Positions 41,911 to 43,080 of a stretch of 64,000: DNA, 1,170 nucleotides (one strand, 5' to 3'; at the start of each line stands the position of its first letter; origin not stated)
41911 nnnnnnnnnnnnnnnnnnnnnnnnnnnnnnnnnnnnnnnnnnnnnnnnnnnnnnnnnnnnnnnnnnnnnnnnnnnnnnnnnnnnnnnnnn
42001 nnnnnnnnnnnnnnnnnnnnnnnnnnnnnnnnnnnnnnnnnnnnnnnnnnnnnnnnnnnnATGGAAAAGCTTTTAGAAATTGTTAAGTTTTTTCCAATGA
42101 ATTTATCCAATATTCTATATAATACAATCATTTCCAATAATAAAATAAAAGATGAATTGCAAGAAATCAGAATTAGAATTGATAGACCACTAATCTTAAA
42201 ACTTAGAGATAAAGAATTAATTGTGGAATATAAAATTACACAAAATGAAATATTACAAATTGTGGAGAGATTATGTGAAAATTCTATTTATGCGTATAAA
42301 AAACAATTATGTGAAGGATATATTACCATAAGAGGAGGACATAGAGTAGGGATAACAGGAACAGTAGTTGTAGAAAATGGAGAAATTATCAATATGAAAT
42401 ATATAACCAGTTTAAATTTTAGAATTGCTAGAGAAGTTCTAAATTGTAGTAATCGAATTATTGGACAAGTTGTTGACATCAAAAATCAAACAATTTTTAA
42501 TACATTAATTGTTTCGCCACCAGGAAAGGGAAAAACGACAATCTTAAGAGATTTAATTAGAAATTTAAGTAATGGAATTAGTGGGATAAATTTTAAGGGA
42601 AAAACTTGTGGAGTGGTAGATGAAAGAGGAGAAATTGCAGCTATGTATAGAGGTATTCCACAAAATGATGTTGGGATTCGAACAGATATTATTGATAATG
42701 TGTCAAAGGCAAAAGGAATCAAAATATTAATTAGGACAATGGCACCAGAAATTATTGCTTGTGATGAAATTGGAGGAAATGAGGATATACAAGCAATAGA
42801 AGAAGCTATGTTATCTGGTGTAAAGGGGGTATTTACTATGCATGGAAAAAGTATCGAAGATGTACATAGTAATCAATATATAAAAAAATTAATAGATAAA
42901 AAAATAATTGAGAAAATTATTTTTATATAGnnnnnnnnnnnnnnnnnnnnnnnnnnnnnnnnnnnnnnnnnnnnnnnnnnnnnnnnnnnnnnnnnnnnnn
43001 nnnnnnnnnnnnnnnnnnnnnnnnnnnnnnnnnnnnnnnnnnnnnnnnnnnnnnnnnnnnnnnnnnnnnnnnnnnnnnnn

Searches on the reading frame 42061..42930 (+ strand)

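Call 17: search_protein_families(library=pfam, proteins=[window:42061-42930:+])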
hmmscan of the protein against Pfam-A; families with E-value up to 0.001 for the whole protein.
window:42061-42930:+ (289 aa): 2 families
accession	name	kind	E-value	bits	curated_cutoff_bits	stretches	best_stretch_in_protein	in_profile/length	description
PF19568.5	Spore_III_AA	-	9.6e-85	284.8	27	1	2-288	2-285/306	Sporulation stage III, protein AA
PF00437.27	T2SSE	-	0.00022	20.4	24.9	1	102-268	99-251/370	Type II/IV secretion system protein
